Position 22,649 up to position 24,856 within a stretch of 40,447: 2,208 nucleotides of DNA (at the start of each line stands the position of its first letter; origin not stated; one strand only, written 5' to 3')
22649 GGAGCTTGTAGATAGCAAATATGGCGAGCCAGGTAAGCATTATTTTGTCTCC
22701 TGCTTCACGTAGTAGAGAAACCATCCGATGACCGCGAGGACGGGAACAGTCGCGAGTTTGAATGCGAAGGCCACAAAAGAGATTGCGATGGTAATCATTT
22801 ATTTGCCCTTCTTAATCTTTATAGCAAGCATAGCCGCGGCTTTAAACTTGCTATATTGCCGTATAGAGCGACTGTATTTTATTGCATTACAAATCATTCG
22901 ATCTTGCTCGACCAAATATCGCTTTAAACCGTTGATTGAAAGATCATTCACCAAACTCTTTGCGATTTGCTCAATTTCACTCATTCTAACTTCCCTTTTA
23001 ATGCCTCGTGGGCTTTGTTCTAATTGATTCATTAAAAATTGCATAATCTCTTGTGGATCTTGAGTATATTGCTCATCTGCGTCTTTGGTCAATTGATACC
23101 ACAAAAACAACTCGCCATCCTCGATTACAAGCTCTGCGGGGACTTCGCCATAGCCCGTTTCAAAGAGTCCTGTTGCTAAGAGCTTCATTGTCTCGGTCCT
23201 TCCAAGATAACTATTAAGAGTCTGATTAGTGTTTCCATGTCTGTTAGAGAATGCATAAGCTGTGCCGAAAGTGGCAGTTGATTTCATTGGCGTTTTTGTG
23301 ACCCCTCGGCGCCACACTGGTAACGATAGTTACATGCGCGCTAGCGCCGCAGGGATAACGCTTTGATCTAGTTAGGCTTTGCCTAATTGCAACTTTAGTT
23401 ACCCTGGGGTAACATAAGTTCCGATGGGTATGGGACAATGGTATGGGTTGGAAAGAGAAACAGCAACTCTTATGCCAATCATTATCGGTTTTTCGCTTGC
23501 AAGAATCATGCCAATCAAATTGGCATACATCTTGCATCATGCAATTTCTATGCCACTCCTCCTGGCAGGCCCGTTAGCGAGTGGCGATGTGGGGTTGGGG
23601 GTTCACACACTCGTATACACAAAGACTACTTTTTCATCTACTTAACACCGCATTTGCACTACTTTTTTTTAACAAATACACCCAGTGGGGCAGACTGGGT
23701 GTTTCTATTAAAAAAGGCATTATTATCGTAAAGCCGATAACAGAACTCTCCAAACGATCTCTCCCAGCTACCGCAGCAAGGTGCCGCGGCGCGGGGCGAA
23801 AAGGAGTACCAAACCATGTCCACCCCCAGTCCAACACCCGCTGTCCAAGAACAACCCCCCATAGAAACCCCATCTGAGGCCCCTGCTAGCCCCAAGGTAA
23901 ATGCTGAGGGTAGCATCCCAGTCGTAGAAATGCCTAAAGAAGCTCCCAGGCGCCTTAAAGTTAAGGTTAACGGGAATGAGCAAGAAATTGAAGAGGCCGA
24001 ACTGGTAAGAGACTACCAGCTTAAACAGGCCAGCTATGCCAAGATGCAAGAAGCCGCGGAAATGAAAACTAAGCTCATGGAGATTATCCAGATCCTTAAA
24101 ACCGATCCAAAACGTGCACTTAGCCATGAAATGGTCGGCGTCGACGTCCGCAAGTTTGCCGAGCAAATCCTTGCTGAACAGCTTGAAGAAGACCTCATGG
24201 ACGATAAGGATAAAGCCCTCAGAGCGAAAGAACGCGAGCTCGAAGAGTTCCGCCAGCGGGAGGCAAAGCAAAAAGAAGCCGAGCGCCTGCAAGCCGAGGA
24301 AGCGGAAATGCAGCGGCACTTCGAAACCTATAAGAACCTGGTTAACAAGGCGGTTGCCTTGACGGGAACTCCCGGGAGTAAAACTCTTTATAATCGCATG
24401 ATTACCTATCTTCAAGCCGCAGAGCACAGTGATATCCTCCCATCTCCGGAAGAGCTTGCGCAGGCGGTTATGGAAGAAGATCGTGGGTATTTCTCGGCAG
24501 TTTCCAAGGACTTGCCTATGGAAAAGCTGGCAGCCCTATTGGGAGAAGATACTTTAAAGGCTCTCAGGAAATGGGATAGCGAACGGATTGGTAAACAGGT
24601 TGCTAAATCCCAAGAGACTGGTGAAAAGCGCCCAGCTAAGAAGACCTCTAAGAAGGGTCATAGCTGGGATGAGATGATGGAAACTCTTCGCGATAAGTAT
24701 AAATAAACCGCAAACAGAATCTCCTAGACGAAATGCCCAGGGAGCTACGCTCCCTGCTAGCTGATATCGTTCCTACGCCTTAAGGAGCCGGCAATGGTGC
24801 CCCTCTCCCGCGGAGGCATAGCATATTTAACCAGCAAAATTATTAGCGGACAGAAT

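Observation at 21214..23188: Antisense cassette of ten micro-ORFs (36-129 aa) splitting the virion module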

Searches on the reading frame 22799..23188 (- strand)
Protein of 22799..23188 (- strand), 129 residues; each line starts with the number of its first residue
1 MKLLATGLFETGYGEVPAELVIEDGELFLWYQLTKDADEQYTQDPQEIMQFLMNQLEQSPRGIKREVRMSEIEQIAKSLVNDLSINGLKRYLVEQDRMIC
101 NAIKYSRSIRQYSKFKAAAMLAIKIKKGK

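Call 5: search_protein_families(library=phrogs, proteins=[window:22799-23188:-], max_evalue=1)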
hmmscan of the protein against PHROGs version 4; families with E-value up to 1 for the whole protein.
window:22799-23188:- (129 aa): 0 families

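Call 6: search_protein_families(library=pfam, proteins=[window:22799-23188:-], max_evalue=1)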
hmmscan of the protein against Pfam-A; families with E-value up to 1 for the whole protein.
window:22799-23188:- (129 aa): 4 families
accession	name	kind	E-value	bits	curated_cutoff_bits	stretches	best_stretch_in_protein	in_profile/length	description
PF09279.17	EF-hand_like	-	0.063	14.2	21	1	43-101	25-85/86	Phosphoinositide-specific phospholipase C, efhand-like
PF03519.19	Invas_SpaK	-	0.079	13.6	25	1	21-58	29-66/78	Invasion protein B family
PF18499.6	Cue1_U7BR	-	0.12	12.8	27.4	1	67-97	7-35/52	Ubc7p-binding region of Cue1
PF08221.17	HTH_9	-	0.24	12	23.4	0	40-80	10-49/62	RNA polymerase III subunit RPC82 helix-turn-helix domain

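Call 15: find_related_loci(query=window:22799-23188:-, collection=viral_contigs, flank=10000)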
Query window:22799-23188:- (129 aa) in viral_contigs; peptide patterns used: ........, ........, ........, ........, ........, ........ (x = any residue, [..] = any of these).
4 stretches matched a pattern, but none encodes a relative of the query by tblastn (E <= 1e-3).

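Call 21: find_homologous_proteins(query=window:22799-23188:-, max_evalue=0.01)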
Query window:22799-23188:- (129 aa): 1 proteins with E <= 0.01 among 8 candidates.
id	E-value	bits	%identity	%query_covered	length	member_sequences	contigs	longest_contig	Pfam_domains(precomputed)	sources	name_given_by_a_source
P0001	8.7e-77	273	100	100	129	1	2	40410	-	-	-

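Call 39: search_protein_families(library=padloc, proteins=[window:22799-23188:-], max_evalue=0.1)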
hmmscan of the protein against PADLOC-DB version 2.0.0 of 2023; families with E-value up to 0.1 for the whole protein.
window:22799-23188:- (129 aa): 0 families

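Call 40: search_protein_families(library=ncbifam, proteins=[window:22799-23188:-], max_evalue=0.1)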
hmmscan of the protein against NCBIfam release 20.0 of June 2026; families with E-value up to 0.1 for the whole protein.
window:22799-23188:- (129 aa): 0 families

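Call 47: search_protein_representatives(protein=window:22799-23188:-)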
Query: 129 residues. Proteins with E-value up to 0.001 (for the whole library): 7; up to 1e-10: 1; up to 1e-30: 1. The best 7 are listed.
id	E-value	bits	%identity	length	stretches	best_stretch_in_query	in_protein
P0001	2.8e-77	272.7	100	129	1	1-129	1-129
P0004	6.5e-08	49.1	46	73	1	65-127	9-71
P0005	2.4e-05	40.8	53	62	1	72-128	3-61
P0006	6.8e-05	39.3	44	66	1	72-126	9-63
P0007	2.3e-04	37.6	43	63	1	74-127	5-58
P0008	2.6e-04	37.5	44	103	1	71-124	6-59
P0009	2.6e-04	37.5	42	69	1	68-126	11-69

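Call 49: search_protein_families(library=pfam, proteins=[P0004, P0005, P0006, P0007, P0008, P0009], max_evalue=0.1)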
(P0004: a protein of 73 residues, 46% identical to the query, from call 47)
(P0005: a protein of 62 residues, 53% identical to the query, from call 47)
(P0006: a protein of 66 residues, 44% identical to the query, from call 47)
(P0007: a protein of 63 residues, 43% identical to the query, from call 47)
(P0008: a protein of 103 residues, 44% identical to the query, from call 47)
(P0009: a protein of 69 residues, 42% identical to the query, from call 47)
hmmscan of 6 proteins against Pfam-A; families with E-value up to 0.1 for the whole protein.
P0004 (73 aa): 1 family
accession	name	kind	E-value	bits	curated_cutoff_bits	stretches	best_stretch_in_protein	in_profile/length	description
PF17331.7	GFD1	-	0.038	14.6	23.4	1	29-47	2-20/44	GFD1 mRNA transport factor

P0005 (62 aa): 1 family
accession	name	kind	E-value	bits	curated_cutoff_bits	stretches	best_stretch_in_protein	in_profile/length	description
PF10640.14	MCEL_TPase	-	0.015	15.2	27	1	8-50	84-129/198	mRNA capping enzyme catalytic subunit, RNA triphosphatase domain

P0006 (66 aa): 0 families

P0007 (63 aa): 1 family
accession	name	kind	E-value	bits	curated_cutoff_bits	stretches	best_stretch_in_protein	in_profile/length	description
PF01974.23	tRNA_int_endo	-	0.043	14.3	27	1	19-59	7-49/85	tRNA intron endonuclease, catalytic C-terminal domain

P0008 (103 aa): 2 families
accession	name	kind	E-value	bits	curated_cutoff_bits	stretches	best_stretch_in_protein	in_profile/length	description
PF18247.6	AvrM_N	-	0.0058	17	25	1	14-36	23-45/65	Flax-rust effector AvrM N-terminal domain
PF10764.14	Gin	-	0.0097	16.3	27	1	72-100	16-45/45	Inhibitor of sigma-G Gin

P0009 (69 aa): 0 families

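Call 54: search_dna_similar(query=window:22799-23188:-, collection=phages, mode=protein, max_evalue=1, max_rows=20)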
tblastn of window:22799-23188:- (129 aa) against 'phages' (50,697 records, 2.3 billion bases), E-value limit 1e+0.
No match.

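Call 55: search_dna_similar(query=P0005, collection=phages, mode=protein, max_evalue=1, max_rows=20)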
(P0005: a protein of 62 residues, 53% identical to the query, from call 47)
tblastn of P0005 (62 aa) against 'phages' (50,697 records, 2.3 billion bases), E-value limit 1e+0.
No match.

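Call 56: search_dna_similar(query=P0004, collection=phages, mode=protein, max_evalue=1, max_rows=20)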
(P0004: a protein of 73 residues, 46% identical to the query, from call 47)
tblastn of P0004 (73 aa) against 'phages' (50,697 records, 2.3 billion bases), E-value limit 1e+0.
No match.

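Call 57: find_related_loci(query=P0005, collection=viral_contigs, flank=6000)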
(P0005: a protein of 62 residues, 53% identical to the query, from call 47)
Query P0005 (62 aa) in viral_contigs; peptide patterns used: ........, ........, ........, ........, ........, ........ (x = any residue, [..] = any of these).
86 stretches matched a pattern, but none encodes a relative of the query by tblastn (E <= 1e-3).

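Call 58: find_related_loci(query=P0004, collection=viral_contigs, flank=6000)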
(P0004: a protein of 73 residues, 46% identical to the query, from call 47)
Query P0004 (73 aa) in viral_contigs; peptide patterns used: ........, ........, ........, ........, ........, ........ (x = any residue, [..] = any of these).
19 stretches matched a pattern, but none encodes a relative of the query by tblastn (E <= 1e-3).

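Call 67: predict_structure(protein=window:22799-23188:-)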
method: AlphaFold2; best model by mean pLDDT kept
length: 129 residues; sequences in the alignment: 1
mean_pLDDT: 58.2   pTM: 0.50
mean pLDDT of the five models: 58.2, 51.3, 50.9, 41.0, 37.6
residues with pLDDT >= 90: 6; 70-90: 33; 50-70: 34; < 50: 56
segments of 3 or more residues with pLDDT < 50: 3-5, 9-14, 25-27, 32-66, 103-107
pLDDT, mean of each block of 10 residues (from residue 1): 48 50 49 44 43 41 49 82 87 69 51 71 75
secondary structure, 60 per line:
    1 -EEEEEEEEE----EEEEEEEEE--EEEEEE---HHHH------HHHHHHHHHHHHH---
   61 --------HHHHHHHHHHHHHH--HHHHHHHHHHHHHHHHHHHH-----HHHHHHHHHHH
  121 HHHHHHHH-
elements in order: E2-10 E15-23 E26-31 H35-38 H45-57 H69-82 H85-104 H110-128

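Call 73: fold_search(model_id=the predicted structure, library=pdb)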
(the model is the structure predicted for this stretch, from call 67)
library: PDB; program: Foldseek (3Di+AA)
matches with E <= 10: 186; with E <= 0.001: 0
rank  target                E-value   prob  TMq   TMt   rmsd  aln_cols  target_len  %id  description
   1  8dq0_C                8.9e-01  0.05  0.16  0.11  16.7       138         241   12  Quorum-sensing receptor RhlR bound to PqsE (released 2022-12-07)
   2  6jom_B                9.4e-01  0.08  0.21  0.10   9.4       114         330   15  Crystal structure of lipoate protein ligase from Mycoplasma hyopneumoniae (released 2020-03-25)
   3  9fxk_A                1.0e+00  0.04  0.18  0.16  22.7       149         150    9  Transcription repressor NrdR from E. coli, AMPPNP/ATP-bound state (released 2025-03-19)
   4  5itd_B                1.1e+00  0.09  0.22  0.12  14.8        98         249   14  Crystal structure of PI3K alpha with PI3K delta inhibitor (released 2016-09-07)
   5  8dq0_D                1.4e+00  0.03  0.16  0.11  16.8       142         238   13  Quorum-sensing receptor RhlR bound to PqsE (released 2022-12-07)
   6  7r3e_A                1.5e+00  0.04  0.18  0.06  16.9       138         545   12  Fusion construct of PqsE and RhlR in complex with the synthetic antagonist mBTL (released 2022-12-14)
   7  9fxk_G                1.5e+00  0.03  0.18  0.16  22.5       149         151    9  Transcription repressor NrdR from E. coli, AMPPNP/ATP-bound state (released 2025-03-19)
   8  8p2a                  1.6e+00  0.12  0.22  0.29   4.9        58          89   16  Crystal structure of SaFMN3 domain 2 (released 2023-07-19)
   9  8crl_B                1.6e+00  0.06  0.18  0.11  14.0        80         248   12  Crystal structure of LplA1 in complex with the inhibitor C3 (Listeria monocytogenes) (released 2023-06-07)
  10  9fvr_A                1.6e+00  0.03  0.18  0.16  22.4       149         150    9  Transcription repressor NrdR from E. coli, ATP/dATP-bound state, SeMet protein (released 2025-03-19)
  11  6jom_A                1.8e+00  0.06  0.21  0.10   9.5       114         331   15  Crystal structure of lipoate protein ligase from Mycoplasma hyopneumoniae (released 2020-03-25)
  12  3szt_A                1.8e+00  0.03  0.17  0.12  15.2       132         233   11  Quorum Sensing Control Repressor, QscR, Bound to N-3-oxo-dodecanoyl-L-Homoserine Lactone (released 2011-09-28)
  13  8cey_B                2.1e+00  0.06  0.20  0.10  11.6        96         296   11  Structure of the mouse 8-oxoguanine DNA Glycosylase mOGG1 in complex with ligand TH11233. (released 2024-02-21)
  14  5iby                  2.2e+00  0.06  0.21  0.11  11.1        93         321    8  Crystal structure of Enterococcus faecalis lipoate-protein ligase A (lplA-2) in complex with lipoic acid (released 2017-03-15)
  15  5uk8_B                2.2e+00  0.04  0.16  0.10  16.3        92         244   13  The co-structure of (R)-4-(6-(1-(cyclopropylsulfonyl)cyclopropyl)-2-(1H-indol-4-yl)pyrimidin-4-yl)-3-methylmorpholine  (released 2017-06-14)
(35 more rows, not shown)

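Call 88: list_cluster_members(proteins=[P0004, P0005, P0006, P0007, P0008, P0009])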
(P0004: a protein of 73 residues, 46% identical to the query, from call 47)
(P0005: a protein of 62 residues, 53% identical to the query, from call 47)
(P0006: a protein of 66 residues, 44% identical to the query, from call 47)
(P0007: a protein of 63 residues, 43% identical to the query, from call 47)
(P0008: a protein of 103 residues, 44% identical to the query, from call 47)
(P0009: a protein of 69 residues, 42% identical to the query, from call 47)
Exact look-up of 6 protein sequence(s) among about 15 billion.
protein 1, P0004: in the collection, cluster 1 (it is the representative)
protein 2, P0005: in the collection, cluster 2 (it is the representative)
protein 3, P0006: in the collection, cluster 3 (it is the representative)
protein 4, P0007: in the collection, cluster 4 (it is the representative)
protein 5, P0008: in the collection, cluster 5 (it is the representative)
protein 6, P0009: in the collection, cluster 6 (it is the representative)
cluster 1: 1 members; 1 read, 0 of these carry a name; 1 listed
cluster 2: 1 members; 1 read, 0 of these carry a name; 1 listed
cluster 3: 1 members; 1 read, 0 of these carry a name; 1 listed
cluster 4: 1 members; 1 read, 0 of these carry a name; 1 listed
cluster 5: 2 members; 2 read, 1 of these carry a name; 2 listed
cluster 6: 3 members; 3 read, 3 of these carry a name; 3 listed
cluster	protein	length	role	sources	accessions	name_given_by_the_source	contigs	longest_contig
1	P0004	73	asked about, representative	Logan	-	-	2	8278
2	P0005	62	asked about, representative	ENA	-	-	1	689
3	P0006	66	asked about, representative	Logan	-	-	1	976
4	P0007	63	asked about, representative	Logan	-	-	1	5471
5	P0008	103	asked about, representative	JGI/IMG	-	hypothetical protein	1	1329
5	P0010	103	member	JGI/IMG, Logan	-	-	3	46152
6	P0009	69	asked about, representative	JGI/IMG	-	hypothetical protein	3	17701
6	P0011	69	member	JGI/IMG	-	hypothetical protein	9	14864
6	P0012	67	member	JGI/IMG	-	hypothetical protein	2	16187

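Call 97: fold_search(model_id=the predicted structure, library=viral)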
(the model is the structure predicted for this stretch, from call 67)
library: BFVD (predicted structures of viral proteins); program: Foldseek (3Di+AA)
matches with E <= 10: 610; with E <= 0.001: 0
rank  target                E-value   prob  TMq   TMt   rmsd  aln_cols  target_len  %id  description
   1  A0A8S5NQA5            1.7e-01  0.23  0.25  0.09  13.7       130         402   13  Integrase [Siphoviridae sp. ctF5m84]
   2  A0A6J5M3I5            2.1e-01  0.13  0.21  0.15  13.9       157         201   11  Core-binding (CB) domain-containing protein (Fragment) [uncultured Caudovirales phage]
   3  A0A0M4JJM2            2.8e-01  0.16  0.28  0.10  18.1       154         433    7  (no name in the UniProt tables at hand)
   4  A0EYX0                2.8e-01  0.08  0.17  0.09  20.2       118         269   18  Cg30 [Ectropis obliqua nucleopolyhedrovirus]
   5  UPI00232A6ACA         3.0e-01  0.18  0.29  0.25  15.3       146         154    7  (no name look-up for this kind of identifier)
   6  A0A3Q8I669            3.5e-01  0.23  0.34  0.18  18.1       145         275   16  (no name in the UniProt tables at hand)
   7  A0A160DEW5            3.8e-01  0.38  0.22  0.31   8.9        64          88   22  Uncharacterized protein [Gordonia phage OneUp]
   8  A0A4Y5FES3            3.8e-01  0.07  0.18  0.12  14.2       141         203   13  Uncharacterized protein [Lactobacillus phage 521B]
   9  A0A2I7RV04            4.2e-01  0.51  0.39  0.19  18.0       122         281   11  (no name in the UniProt tables at hand)
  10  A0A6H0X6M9            4.5e-01  0.12  0.27  0.27  14.9       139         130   11  Nucleotide kinase [Aeromonas phage PS]
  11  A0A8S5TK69            4.8e-01  0.09  0.22  0.18  15.0       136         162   12  Uncharacterized protein [Podoviridae sp. ctz6O13]
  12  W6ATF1                5.1e-01  0.05  0.16  0.06  31.8       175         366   12  (no name in the UniProt tables at hand)
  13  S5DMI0                5.4e-01  0.10  0.19  0.19  15.0       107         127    9  AsIV-cont00034-ORF1 [Apophua simplicipes ichnovirus]
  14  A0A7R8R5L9            5.7e-01  0.44  0.35  0.22  14.1       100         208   16  (no name in the UniProt tables at hand)
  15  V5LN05                5.7e-01  0.18  0.22  0.10  10.0        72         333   21  (no name in the UniProt tables at hand)
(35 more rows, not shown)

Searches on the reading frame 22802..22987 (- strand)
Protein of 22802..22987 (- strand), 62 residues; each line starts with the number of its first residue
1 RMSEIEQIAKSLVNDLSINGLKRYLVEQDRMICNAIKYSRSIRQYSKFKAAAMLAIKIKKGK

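Call 51: search_protein_families(library=phrogs, alignment_id=A2, max_evalue=0.01)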
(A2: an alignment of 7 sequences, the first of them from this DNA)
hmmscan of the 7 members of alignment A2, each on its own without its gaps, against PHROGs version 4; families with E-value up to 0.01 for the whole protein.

A. member 1, seq(62 aa): 0 families

B. families by the number of members that match (of 7 scanned): 0 families

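Call 53: search_solved_structures(query=A2, max_evalue=1)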
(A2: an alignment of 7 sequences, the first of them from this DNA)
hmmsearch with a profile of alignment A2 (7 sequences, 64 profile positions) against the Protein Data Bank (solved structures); distinct sequences matched with E-value up to 1: 1.
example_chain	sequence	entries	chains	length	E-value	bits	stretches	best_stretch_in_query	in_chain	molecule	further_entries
2inr_A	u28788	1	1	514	0.41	13.5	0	9-30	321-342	DNA topoisomerase 4 subunit A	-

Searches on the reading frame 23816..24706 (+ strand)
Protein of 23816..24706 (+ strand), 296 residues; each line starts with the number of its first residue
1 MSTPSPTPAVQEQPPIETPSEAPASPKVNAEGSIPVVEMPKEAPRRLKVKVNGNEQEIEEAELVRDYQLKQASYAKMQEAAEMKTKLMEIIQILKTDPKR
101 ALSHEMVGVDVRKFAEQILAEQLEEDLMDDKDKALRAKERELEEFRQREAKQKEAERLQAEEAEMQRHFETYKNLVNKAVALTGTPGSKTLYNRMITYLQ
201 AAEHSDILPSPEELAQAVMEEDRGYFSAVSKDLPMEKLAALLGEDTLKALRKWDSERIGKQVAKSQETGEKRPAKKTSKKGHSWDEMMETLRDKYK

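Call 7: search_protein_families(library=phrogs, proteins=[window:23816-24706:+], max_evalue=0.001)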
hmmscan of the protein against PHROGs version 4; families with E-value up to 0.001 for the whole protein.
window:23816-24706:+ (296 aa): 0 families

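Call 13: find_related_loci(query=window:23816-24706:+, collection=viral_contigs, flank=10000)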
Query window:23816-24706:+ (296 aa) in viral_contigs; peptide patterns used: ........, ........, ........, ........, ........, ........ (x = any residue, [..] = any of these).
8 stretches matched a pattern, but none encodes a relative of the query by tblastn (E <= 1e-3).

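Call 22: find_related_loci(query=window:23816-24706:+, collection=metagenome_contigs, flank=10000)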
Query window:23816-24706:+ (296 aa) in metagenome_contigs; peptide patterns used: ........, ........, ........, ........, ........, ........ (x = any residue, [..] = any of these).
140 stretches matched a pattern; 1 encode a relative of the query (tblastn E <= 1e-3); 1 distinct loci.
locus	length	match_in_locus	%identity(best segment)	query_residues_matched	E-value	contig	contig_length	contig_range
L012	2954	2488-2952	87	1-149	2e-85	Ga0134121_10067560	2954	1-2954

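Call 84: search_protein_families(library=pfam, proteins=[window:23816-24706:+], max_evalue=0.001)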
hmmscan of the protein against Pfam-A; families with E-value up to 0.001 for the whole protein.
window:23816-24706:+ (296 aa): 0 families
